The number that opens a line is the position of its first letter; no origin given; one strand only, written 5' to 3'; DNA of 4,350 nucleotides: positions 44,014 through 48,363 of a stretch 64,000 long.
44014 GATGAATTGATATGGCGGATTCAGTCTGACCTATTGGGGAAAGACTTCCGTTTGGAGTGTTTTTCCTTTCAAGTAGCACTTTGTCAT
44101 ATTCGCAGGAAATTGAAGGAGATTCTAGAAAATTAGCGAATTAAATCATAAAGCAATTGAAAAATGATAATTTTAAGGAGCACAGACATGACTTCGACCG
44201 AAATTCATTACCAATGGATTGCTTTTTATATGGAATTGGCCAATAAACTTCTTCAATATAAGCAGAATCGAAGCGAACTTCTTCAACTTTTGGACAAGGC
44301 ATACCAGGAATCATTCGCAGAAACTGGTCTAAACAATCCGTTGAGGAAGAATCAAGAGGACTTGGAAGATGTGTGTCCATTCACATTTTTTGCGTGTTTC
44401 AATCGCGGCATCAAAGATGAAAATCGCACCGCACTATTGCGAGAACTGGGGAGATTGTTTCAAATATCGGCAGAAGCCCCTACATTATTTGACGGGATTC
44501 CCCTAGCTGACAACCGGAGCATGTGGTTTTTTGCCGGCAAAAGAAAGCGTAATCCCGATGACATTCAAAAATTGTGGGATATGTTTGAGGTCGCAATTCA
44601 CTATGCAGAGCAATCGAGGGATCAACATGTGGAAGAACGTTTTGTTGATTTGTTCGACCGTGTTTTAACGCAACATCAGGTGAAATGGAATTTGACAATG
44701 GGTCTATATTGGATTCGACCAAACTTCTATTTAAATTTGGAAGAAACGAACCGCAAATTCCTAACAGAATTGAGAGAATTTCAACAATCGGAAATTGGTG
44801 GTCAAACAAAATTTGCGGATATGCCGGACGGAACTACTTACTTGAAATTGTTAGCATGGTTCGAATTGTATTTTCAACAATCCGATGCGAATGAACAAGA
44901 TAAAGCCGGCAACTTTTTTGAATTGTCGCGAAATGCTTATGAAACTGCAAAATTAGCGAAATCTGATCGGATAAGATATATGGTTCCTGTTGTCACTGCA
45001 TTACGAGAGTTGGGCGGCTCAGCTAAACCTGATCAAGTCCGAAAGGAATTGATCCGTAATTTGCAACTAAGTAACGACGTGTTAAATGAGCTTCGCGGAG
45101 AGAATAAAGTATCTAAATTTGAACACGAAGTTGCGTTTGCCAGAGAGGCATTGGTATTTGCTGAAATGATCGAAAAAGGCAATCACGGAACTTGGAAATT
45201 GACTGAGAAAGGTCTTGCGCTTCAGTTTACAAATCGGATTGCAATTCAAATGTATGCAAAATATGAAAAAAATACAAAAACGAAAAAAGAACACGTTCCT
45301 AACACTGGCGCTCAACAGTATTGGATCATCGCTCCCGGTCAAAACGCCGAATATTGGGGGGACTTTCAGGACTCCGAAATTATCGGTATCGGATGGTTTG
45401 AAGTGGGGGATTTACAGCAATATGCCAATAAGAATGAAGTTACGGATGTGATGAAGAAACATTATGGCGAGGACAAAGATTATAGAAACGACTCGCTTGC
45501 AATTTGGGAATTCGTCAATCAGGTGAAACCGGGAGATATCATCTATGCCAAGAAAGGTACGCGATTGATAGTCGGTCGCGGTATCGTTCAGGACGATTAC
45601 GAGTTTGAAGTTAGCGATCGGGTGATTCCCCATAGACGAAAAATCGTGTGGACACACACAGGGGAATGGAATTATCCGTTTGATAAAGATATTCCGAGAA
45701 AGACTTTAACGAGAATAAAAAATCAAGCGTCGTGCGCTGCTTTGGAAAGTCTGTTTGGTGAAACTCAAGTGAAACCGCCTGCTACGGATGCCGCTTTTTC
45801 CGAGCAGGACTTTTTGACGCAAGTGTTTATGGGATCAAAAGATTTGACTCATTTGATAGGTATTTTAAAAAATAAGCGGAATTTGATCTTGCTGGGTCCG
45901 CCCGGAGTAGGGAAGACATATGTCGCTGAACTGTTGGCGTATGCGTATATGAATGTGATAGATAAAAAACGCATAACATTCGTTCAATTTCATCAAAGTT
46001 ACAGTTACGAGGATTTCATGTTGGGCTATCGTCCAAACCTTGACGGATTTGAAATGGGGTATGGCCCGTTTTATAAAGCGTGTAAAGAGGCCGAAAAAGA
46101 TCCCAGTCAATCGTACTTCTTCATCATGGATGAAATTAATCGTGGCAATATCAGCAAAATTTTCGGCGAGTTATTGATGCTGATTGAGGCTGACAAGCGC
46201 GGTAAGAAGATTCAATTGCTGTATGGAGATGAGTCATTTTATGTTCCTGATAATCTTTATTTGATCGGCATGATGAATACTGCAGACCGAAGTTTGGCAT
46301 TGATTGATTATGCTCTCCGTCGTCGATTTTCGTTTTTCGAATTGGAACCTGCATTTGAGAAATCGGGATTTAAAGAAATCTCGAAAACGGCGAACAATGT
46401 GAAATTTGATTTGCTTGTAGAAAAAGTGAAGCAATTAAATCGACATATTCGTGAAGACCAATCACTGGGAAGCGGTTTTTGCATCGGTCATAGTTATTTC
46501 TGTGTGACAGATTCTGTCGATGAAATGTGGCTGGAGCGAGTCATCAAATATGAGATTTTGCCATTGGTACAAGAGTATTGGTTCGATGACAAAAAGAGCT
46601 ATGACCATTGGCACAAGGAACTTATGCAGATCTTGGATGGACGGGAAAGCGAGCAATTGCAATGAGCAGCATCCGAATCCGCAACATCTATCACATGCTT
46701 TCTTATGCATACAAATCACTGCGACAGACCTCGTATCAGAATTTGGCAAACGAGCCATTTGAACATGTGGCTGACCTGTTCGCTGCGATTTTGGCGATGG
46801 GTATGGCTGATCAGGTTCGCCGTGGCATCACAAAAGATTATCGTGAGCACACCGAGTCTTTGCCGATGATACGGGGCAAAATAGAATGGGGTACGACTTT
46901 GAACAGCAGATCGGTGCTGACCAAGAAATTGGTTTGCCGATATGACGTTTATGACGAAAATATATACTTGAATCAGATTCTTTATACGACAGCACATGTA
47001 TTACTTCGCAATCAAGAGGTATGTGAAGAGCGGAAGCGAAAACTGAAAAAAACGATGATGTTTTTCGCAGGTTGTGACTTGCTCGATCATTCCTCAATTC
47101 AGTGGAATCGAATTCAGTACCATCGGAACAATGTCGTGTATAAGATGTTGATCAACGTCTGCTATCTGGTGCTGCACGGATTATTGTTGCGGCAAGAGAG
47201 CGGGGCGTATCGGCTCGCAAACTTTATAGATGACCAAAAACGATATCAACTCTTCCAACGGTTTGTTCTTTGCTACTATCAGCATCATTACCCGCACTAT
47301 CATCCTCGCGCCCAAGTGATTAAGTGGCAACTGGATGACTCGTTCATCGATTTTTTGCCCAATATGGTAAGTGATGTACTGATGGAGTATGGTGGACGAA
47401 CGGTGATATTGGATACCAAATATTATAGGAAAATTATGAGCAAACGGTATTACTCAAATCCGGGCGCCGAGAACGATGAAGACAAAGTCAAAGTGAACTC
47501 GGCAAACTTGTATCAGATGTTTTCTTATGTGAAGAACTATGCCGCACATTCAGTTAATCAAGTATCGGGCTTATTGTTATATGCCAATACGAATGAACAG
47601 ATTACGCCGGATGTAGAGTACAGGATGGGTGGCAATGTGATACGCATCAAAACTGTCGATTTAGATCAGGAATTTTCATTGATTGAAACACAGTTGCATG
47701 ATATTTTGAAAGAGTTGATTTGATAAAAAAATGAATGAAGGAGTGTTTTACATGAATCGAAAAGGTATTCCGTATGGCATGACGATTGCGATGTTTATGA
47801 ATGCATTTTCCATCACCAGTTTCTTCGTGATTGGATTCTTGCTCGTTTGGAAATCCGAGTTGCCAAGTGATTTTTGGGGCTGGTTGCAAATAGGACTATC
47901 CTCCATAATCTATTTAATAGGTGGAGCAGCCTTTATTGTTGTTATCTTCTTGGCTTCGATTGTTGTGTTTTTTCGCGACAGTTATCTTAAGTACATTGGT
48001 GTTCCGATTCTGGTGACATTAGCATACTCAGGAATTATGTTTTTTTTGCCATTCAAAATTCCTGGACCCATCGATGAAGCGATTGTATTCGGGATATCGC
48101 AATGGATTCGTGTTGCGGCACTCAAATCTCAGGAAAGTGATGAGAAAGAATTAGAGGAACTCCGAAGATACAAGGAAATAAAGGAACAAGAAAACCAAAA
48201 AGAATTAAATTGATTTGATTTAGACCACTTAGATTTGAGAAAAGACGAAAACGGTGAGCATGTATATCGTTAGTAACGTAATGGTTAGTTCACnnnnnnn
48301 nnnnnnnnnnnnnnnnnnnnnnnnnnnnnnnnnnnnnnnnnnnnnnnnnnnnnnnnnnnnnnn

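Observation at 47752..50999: HEPN (RNxxAH) protein sandwiched between two membrane proteins downstream of McrBC: possible abortive-infection trio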

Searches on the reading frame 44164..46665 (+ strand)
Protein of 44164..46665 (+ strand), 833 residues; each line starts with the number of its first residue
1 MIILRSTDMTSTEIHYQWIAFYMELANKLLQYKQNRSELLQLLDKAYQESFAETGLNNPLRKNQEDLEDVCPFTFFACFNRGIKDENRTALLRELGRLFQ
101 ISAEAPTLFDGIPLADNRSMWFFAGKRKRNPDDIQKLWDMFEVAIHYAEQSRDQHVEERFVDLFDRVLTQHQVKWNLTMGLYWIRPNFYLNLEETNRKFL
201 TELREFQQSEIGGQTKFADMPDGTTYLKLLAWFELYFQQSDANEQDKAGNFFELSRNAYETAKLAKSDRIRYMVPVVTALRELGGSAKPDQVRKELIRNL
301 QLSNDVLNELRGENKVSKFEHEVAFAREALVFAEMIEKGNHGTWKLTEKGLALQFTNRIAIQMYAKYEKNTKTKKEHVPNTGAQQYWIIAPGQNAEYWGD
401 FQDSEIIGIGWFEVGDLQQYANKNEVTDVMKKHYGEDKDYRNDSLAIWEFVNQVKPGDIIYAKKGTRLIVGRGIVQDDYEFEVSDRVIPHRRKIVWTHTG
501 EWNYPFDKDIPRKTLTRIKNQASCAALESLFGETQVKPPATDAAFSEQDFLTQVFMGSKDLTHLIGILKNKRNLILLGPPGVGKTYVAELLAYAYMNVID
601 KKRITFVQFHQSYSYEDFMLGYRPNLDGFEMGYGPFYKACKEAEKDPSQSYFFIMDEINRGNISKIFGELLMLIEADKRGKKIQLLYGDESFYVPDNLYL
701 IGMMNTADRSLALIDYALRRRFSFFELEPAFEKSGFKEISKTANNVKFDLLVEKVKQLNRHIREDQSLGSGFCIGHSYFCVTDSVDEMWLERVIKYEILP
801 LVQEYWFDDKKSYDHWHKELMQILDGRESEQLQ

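Call 3: search_protein_families(library=pfam, proteins=[window:44164-46665:+], max_evalue=0.1)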
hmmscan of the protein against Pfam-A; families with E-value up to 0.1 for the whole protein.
window:44164-46665:+ (833 aa): 16 families
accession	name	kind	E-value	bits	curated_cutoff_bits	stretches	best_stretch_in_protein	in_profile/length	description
PF07728.20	AAA_5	-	6.4e-24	85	22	1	573-722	1-139/139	AAA domain (dynein-related subfamily)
PF14338.12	Mrr_N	-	1.3e-13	51.3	29.5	1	271-353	3-84/87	Mrr N-terminal domain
PF20720.3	nSTAND3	-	8.5e-07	29.2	27.2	1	562-608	8-50/155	Novel STAND NTPase 3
PF01695.23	IstB_IS21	-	2.9e-06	27.4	24.1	1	543-609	62-128/238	IstB-like ATP binding protein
PF13401.12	AAA_22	-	6.7e-05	23.7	27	1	570-685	4-118/130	AAA domain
PF00004.35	AAA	-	0.00055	20.8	21.2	1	574-722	1-123/131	ATPase family associated with various cellular activities (AAA)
PF13173.12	AAA_14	-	0.00076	19.9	27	1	571-660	2-73/129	AAA domain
PF13238.12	AAA_18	-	0.026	15.4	29.4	1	575-616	2-34/128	AAA domain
PF04851.21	ResIII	-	0.028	14.8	22.5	0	569-608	21-60/164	Type III restriction enzyme, res subunit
PF13191.12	AAA_16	-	0.039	14.9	32.6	0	562-593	13-46/167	AAA ATPase domain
PF13479.12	AAA_24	-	0.044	14.1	27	1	571-619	2-52/195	AAA domain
PF13245.12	AAA_19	-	0.051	14.2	25.1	0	570-607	10-47/134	AAA domain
PF01078.27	Mg_chelatase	-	0.056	13.3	20.3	0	572-601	23-52/207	Magnesium chelatase, subunit ChlI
PF02562.22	PhoH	-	0.08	12.9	27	0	564-607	12-55/205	PhoH-like protein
PF20030.5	bpMoxR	-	0.091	12.3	27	0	550-592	9-52/205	MoxR domain in the MoxR-vWA-beta-propeller ternary systems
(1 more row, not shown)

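Call 4: search_protein_families(library=padloc, proteins=[window:44164-46665:+], max_evalue=0.1)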
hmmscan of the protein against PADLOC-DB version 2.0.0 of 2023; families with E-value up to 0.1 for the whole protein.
window:44164-46665:+ (833 aa): 19 families
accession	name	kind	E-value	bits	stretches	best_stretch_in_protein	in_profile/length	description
PDLC03547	REase_II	-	1.6e-15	54.7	1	567-736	260-452/585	Type II restriction enzyme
PDLC04819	PDC-S02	-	3.8e-15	54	1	385-498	4-121/334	-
PDLC03448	REase_II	-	4.1e-14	49.7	2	407-626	285-501/857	Type II restriction enzyme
PDLC04815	PDC-S02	-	3e-13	47.8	1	386-500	3-120/346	-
PDLC04806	PDC-S02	-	1.5e-08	32.3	1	395-499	12-123/324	-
PDLC04824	PDC-S02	-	9.1e-07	26.4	1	384-498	2-122/308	-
PDLC04816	PDC-S02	-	1.2e-06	26.3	1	403-565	24-187/299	-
PDLC04547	PDC-M26A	-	9.8e-06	22.4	1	561-694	322-449/724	-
PDLC05079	PDC-S73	-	2.7e-05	21.1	1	553-597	173-217/752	-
PDLC04140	mad8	-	0.00034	18.2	1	568-643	24-100/314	mads_8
PDLC03920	MkoA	-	0.0009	15.6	1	534-604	597-664/1112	-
PDLC03838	DolB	-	0.0017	15.7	1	569-615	160-210/375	-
PDLC04232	IetA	-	0.0019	15.7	1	568-596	113-141/330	-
PDLC02196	IetA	-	0.0047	14.4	1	569-593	120-144/374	-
PDLC00915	TRIP13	-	0.0048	14.3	1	575-609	67-101/302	TRIP13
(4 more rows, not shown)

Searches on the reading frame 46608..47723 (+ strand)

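Call 3: search_protein_families(library=pfam, proteins=[window:46608-47723:+], max_evalue=0.1)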
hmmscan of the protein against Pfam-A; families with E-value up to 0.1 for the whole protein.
window:46608-47723:+ (371 aa): 1 family
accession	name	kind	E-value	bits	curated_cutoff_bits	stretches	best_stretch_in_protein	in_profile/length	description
PF10117.15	McrBC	-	4.3e-30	105.2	23.9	1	27-325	34-317/318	McrBC 5-methylcytosine restriction system component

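Call 4: search_protein_families(library=padloc, proteins=[window:46608-47723:+], max_evalue=0.1)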
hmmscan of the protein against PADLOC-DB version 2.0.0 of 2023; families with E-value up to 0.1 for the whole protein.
window:46608-47723:+ (371 aa): 0 families

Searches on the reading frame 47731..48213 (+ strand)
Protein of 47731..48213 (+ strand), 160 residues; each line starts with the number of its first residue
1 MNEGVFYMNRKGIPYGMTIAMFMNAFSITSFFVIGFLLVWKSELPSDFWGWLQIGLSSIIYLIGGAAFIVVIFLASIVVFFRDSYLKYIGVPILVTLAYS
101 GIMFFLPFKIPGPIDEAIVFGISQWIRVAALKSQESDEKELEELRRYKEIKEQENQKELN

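Call 3: search_protein_families(library=pfam, proteins=[window:47731-48213:+], max_evalue=0.1)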
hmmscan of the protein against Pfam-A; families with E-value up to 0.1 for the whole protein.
window:47731-48213:+ (160 aa): 0 families

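Call 4: search_protein_families(library=padloc, proteins=[window:47731-48213:+], max_evalue=0.1)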
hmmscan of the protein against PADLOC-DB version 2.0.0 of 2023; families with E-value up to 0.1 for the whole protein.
window:47731-48213:+ (160 aa): 0 families

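Call 5: search_protein_families(library=ncbifam, proteins=[window:47731-48213:+], max_evalue=0.1)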
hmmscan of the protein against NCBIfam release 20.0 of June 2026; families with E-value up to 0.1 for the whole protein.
window:47731-48213:+ (160 aa): 2 families
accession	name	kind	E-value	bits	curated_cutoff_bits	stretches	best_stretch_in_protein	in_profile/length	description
NF010814.0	PRK14218.1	equivalog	0.00094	19.7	134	1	25-106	45-122/133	fluoride efflux transporter CrcB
NF047720.1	ThrSerExpThrE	equivalog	0.056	12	550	1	48-109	156-217/468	threonine/serine exporter ThrE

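Call 6: search_protein_families(library=phrogs, proteins=[window:47731-48213:+], max_evalue=0.1)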
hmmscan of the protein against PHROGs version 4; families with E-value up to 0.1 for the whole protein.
window:47731-48213:+ (160 aa): 0 families

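Call 70: search_dna_similar(query=window:47752-48213:+, collection=plasmids, mode=protein, max_evalue=0.01)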
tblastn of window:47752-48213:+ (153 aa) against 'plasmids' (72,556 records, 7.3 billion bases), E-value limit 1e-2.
No match.

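Call 97: search_dna_similar(query=window:47752-48213:+, collection=phages, mode=protein, max_evalue=0.01)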
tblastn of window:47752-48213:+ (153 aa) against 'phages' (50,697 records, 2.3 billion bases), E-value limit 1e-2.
No match.

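Call 98: list_cluster_members(proteins=[P0152, P0001, window:47752-48213:+, window:46662-47723:+])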
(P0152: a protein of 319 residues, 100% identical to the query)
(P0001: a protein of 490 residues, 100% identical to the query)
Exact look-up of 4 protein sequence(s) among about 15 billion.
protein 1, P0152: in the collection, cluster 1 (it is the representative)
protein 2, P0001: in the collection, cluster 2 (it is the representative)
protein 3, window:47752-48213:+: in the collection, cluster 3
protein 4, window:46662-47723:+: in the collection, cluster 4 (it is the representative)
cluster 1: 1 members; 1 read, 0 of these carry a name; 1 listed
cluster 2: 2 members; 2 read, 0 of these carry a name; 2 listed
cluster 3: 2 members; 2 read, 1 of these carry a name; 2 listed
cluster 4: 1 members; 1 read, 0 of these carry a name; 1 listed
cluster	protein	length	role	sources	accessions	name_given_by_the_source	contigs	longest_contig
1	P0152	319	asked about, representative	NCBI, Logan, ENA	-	-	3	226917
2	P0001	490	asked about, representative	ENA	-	-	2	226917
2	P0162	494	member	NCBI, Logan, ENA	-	-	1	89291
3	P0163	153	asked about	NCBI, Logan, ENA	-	-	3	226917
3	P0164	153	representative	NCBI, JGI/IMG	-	hypothetical protein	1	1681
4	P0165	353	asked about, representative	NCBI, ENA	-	-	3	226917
